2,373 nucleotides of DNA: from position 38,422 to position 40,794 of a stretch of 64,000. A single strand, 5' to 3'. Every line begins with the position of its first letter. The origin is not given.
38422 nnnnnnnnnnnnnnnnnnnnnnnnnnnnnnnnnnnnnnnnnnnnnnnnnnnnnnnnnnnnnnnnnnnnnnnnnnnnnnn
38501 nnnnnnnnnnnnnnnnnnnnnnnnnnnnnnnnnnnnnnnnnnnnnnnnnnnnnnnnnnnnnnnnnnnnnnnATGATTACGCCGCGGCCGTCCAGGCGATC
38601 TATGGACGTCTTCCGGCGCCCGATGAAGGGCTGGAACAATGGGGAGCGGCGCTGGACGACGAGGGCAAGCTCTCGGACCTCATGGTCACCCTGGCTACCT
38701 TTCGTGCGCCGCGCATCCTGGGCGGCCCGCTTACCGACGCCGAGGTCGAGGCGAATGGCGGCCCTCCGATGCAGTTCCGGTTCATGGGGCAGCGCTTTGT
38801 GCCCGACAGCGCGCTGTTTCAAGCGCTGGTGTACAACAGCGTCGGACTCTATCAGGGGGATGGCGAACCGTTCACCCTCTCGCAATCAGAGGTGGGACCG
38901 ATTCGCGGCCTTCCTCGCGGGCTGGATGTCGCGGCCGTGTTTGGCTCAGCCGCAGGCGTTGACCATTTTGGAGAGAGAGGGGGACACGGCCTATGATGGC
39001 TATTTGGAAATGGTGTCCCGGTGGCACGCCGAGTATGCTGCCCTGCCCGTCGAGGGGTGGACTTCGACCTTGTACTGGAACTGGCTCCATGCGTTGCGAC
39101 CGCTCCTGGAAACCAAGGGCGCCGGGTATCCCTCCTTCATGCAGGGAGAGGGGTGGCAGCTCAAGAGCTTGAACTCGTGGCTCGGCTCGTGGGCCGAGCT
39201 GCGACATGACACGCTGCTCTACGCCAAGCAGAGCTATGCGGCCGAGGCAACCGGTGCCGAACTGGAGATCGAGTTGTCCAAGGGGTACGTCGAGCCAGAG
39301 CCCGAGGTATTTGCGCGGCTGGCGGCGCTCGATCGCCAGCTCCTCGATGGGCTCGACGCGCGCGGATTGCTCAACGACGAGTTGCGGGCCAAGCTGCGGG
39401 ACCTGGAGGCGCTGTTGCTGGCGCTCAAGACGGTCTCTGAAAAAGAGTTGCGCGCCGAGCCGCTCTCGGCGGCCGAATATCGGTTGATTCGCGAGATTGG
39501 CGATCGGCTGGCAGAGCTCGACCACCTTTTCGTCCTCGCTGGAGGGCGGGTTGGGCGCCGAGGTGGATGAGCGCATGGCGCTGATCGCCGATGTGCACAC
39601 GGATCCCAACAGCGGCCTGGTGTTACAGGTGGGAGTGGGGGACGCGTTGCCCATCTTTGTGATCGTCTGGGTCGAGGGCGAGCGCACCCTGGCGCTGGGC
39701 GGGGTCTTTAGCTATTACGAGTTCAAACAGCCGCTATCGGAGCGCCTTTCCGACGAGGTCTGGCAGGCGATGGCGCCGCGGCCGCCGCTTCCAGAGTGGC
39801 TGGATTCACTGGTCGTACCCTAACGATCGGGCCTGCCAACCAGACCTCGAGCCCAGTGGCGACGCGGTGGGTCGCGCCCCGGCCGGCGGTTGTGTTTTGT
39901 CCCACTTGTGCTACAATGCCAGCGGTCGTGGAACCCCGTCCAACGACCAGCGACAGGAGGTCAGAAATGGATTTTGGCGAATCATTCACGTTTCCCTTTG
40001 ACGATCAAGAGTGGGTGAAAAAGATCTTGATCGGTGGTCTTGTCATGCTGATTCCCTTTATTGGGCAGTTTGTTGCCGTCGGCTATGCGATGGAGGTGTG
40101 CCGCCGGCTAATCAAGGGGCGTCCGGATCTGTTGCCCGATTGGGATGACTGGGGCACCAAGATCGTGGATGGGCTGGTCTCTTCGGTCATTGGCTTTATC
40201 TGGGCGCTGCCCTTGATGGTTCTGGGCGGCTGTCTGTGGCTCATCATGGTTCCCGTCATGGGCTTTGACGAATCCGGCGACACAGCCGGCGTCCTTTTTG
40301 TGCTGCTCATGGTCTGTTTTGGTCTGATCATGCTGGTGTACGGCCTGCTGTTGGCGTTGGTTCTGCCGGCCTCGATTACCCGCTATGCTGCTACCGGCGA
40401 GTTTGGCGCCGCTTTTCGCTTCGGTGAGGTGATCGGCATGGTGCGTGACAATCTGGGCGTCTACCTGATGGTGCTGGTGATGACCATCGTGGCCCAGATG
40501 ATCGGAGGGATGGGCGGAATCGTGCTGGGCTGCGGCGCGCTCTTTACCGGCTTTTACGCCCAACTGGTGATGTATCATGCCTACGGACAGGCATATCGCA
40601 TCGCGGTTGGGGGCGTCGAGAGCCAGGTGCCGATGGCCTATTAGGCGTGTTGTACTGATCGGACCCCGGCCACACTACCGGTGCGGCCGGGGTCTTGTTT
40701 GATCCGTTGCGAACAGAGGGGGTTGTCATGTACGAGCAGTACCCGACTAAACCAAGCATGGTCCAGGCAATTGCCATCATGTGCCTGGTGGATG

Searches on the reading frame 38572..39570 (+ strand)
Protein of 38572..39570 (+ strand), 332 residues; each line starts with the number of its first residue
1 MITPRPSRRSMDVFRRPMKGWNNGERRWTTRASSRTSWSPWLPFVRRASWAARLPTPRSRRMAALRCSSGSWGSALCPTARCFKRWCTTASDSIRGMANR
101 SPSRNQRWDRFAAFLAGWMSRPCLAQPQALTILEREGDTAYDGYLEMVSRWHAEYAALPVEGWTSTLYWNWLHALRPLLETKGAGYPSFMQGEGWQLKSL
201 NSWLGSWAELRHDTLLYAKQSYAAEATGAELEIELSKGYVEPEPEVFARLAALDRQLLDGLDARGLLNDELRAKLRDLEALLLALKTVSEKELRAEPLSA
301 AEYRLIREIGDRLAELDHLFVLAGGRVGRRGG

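Call 40: search_protein_families(library=pfam, proteins=[window:38572-39570:+], max_evalue=0.00001)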
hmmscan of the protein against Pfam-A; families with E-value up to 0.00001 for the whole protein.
window:38572-39570:+ (332 aa): 1 family
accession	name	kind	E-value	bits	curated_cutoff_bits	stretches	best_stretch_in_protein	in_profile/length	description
PF11369.13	DUF3160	-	2.6e-58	198.5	25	1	124-315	338-532/632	Protein of unknown function (DUF3160)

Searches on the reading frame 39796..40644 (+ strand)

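Call 40: search_protein_families(library=pfam, proteins=[window:39796-40644:+], max_evalue=0.00001)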
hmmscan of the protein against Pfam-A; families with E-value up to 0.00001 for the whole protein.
window:39796-40644:+ (282 aa): 1 family
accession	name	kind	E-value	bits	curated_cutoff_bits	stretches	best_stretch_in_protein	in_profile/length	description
PF13197.11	DUF4013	-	5.5e-32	111.3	26.9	1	80-244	2-166/168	Protein of unknown function (DUF4013)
